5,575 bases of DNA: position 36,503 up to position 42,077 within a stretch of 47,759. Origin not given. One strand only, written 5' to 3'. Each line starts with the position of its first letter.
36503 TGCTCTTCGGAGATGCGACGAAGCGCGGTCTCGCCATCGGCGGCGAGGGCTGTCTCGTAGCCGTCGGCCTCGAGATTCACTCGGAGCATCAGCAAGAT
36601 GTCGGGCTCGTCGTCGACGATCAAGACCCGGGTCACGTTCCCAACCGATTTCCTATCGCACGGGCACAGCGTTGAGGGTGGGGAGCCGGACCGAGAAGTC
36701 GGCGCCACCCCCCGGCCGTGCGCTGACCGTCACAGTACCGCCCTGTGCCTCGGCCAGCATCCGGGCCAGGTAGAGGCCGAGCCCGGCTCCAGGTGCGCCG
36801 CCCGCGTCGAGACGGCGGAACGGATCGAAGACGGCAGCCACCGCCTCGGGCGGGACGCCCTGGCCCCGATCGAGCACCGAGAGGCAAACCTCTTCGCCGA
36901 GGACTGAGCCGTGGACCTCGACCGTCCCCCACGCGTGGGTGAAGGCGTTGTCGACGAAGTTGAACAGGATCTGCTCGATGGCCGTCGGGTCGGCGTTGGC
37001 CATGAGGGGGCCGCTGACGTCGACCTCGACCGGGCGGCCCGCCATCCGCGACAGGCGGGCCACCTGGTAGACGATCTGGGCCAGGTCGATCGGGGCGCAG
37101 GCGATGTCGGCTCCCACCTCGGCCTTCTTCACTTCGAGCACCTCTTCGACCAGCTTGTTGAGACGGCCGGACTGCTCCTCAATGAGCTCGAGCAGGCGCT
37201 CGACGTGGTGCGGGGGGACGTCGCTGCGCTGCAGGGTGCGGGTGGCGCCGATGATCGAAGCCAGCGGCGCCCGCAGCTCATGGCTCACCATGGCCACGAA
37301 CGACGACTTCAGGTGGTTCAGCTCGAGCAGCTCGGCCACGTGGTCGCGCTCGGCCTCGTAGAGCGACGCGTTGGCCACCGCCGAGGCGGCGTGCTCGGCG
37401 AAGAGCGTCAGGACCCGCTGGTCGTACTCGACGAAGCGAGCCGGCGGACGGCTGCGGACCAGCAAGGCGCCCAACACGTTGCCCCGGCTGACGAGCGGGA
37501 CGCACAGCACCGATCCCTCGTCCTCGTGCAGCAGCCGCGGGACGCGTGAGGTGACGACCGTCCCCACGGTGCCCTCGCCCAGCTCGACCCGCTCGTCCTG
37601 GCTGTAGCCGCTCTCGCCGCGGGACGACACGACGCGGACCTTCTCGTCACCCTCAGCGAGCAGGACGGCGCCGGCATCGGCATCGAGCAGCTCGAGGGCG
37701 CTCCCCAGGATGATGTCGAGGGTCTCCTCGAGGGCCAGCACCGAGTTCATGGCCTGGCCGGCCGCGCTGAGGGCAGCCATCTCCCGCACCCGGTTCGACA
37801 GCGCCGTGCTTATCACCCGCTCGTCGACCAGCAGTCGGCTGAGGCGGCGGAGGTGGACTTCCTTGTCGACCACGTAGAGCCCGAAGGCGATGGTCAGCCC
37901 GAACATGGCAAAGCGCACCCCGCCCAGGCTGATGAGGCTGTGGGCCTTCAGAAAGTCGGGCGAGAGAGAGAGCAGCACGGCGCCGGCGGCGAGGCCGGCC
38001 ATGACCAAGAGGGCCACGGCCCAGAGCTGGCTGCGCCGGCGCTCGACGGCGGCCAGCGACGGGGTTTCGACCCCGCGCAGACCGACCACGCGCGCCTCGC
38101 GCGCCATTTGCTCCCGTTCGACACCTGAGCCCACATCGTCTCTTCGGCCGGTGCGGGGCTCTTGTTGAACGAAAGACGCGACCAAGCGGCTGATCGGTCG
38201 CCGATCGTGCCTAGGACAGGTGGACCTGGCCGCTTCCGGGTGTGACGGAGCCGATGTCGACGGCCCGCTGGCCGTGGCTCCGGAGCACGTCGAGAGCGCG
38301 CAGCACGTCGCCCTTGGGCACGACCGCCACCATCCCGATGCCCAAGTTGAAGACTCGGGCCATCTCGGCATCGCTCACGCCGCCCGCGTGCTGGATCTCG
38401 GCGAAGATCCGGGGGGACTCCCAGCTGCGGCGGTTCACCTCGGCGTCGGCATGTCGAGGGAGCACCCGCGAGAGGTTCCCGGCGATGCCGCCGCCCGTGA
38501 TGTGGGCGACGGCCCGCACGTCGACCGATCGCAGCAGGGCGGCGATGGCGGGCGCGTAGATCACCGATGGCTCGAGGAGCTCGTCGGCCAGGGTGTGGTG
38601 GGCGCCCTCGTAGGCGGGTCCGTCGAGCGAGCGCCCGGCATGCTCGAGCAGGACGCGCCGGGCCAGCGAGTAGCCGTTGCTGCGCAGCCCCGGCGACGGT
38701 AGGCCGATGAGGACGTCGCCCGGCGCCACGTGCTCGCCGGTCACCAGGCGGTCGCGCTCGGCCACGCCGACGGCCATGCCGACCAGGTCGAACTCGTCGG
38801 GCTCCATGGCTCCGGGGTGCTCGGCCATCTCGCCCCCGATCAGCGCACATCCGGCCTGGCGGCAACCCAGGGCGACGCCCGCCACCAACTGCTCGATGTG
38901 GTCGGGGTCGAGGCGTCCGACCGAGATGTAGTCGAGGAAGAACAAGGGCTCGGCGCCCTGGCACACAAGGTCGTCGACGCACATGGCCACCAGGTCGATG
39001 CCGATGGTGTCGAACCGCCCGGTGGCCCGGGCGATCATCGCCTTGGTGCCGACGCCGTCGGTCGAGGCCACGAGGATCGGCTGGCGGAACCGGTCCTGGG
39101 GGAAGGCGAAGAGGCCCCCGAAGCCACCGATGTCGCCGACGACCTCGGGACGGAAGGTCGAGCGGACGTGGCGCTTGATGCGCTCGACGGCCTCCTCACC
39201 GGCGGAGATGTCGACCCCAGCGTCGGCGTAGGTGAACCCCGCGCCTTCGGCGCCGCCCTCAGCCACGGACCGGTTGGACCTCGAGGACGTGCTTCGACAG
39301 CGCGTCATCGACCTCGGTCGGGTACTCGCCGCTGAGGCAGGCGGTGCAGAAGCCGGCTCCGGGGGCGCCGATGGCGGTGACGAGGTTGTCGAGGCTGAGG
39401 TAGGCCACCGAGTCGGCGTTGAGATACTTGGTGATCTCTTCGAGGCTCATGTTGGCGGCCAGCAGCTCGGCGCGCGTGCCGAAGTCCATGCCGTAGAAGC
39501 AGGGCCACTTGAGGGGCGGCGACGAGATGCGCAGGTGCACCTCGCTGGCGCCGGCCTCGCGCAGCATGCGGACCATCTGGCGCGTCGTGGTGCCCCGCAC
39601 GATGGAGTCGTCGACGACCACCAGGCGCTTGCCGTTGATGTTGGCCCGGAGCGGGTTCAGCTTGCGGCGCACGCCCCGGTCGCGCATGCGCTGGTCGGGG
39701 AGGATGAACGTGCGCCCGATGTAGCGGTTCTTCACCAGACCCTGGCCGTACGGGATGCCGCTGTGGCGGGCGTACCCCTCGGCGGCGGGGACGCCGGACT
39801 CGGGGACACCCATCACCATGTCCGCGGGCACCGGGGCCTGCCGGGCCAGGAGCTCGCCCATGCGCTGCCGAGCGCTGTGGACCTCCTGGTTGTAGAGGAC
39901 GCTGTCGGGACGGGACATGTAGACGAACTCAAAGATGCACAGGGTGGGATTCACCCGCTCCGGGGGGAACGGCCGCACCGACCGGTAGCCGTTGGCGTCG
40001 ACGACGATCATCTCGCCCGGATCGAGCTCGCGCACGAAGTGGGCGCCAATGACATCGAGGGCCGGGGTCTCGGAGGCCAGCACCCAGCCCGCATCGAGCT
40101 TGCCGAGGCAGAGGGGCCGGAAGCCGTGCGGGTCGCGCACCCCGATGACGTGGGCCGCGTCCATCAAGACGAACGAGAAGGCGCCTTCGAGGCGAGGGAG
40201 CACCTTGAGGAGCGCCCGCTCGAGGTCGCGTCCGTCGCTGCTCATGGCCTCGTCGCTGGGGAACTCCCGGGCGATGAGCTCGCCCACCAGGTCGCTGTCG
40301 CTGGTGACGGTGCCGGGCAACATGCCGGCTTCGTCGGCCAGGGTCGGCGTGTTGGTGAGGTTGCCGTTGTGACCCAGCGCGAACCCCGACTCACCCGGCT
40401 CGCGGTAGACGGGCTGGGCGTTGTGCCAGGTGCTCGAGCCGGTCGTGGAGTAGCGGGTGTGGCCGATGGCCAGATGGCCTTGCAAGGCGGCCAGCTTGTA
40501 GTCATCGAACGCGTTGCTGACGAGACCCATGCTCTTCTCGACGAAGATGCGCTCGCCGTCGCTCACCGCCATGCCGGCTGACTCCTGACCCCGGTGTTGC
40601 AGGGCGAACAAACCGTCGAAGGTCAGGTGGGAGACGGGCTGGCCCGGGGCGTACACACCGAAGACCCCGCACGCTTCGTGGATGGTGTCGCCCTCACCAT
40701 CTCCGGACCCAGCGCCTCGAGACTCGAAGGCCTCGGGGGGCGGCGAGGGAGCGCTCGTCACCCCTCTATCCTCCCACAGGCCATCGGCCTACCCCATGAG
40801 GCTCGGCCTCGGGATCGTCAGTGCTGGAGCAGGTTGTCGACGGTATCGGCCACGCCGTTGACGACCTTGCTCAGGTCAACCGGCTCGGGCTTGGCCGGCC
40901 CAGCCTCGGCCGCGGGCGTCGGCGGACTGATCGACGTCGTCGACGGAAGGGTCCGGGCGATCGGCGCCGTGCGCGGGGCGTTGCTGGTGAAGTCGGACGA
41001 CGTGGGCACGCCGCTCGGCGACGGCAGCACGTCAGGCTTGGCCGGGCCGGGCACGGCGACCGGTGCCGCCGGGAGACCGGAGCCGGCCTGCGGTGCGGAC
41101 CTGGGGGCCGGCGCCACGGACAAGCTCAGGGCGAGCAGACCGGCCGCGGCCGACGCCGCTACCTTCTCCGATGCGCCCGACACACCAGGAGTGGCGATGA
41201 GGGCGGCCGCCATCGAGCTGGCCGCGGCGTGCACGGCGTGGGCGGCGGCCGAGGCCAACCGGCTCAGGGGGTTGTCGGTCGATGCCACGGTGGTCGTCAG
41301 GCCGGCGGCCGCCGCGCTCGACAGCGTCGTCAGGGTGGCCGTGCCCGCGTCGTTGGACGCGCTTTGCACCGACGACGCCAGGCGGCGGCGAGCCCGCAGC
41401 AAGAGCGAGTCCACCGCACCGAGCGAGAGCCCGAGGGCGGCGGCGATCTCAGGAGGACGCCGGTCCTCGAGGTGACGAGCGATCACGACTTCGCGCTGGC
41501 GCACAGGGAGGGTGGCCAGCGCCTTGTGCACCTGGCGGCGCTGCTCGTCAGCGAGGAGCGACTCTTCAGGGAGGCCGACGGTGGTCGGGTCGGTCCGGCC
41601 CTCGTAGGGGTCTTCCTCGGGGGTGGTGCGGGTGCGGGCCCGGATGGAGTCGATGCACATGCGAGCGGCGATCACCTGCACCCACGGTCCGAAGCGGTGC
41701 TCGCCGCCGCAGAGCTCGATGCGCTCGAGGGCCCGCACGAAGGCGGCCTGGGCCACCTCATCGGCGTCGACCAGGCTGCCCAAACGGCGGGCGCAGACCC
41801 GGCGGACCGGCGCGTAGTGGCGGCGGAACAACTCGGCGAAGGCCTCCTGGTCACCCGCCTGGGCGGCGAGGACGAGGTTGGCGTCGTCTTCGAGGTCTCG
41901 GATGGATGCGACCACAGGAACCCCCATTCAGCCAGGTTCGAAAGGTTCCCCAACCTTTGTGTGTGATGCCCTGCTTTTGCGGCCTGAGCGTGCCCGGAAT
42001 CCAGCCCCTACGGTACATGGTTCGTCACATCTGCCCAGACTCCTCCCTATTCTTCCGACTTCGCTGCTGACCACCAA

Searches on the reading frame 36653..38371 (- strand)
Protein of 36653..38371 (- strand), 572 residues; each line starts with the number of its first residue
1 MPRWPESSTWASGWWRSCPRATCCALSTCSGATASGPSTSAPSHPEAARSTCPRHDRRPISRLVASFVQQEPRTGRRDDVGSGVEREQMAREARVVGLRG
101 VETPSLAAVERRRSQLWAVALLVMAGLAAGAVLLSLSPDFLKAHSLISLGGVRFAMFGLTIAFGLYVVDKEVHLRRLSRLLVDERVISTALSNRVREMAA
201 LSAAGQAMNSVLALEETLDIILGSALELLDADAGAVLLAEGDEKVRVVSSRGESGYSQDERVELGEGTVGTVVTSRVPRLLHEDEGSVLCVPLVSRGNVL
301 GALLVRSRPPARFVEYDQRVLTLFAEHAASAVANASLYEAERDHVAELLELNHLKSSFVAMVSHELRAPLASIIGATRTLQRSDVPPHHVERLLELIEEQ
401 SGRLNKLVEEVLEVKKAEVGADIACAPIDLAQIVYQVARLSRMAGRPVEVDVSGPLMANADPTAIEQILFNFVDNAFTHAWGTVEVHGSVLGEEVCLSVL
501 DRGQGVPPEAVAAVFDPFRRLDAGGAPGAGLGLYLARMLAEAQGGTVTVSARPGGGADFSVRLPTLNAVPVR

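Call 38: search_protein_families(library=pfam, proteins=[window:36653-38371:-], max_evalue=0.001)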
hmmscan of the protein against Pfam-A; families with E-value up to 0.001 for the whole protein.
window:36653-38371:- (572 aa): 5 families
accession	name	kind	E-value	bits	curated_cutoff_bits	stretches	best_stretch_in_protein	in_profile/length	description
PF02518.31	HATPase_c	-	1.1e-21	77.7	26.4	1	461-565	2-109/111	Histidine kinase-, DNA gyrase B-, and HSP90-like ATPase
PF13185.12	GAF_2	-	2e-16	60.9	28.6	1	213-332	3-135/136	GAF domain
PF00512.31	HisKA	-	6.8e-16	58.5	26.9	1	355-418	2-64/66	His Kinase A (phospho-acceptor) domain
PF01590.32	GAF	-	3.3e-12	47.5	22.4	1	214-332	2-133/133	GAF domain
PF13492.12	GAF_3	-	2.8e-11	44.4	27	1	214-334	2-129/129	GAF domain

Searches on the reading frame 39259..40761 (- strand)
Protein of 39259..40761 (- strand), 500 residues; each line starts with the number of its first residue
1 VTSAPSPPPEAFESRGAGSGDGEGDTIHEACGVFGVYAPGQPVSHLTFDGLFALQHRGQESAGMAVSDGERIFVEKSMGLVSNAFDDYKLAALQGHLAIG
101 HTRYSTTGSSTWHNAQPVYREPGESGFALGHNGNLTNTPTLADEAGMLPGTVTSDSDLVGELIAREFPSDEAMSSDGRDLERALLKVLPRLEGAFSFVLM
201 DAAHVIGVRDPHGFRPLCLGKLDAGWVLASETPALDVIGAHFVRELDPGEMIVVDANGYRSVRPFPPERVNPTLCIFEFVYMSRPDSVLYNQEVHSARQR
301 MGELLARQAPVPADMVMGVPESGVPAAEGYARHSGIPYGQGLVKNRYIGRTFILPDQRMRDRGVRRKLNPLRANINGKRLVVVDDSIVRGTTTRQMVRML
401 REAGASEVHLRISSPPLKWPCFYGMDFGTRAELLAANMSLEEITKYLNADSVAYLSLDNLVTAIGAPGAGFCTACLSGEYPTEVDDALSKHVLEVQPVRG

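Call 38: search_protein_families(library=pfam, proteins=[window:39259-40761:-], max_evalue=0.001)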
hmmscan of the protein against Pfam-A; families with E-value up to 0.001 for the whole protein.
window:39259-40761:- (500 aa): 5 families
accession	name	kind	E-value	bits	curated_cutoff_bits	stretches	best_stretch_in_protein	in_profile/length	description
PF13522.11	GATase_6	-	1.6e-11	44.8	27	1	93-231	8-130/130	Glutamine amidotransferase domain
PF13537.11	GATase_7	-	6.7e-11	42.7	25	1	110-235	8-121/123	Glutamine amidotransferase domain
PF00156.33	Pribosyltran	-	1.1e-08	35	26.3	1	313-410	30-120/158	Phosphoribosyl transferase domain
PF00310.26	GATase_2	-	4.3e-07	29.5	19.9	0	82-183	190-281/420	Glutamine amidotransferases class-II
PF13230.11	GATase_4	-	1.2e-06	28.1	23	1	92-207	68-184/272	Glutamine amidotransferases class-II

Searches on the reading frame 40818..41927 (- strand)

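Call 38: search_protein_families(library=pfam, proteins=[window:40818-41927:-], max_evalue=0.001)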
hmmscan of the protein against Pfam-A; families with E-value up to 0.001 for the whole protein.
window:40818-41927:- (369 aa): 4 families
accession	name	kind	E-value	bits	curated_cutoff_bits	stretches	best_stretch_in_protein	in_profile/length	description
PF08281.18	Sigma70_r4_2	-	2e-14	53.4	25.7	1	131-183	2-54/54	Sigma-70, region 4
PF04542.20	Sigma70_r2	-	2.8e-13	49.9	24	1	33-101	1-71/71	Sigma-70 region 2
PF04545.22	Sigma70_r4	-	4.4e-08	33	24.1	1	136-183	1-48/50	Sigma-70, region 4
PF07638.17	Sigma70_ECF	-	5.4e-05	23.6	21.1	1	16-185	5-181/185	ECF sigma factor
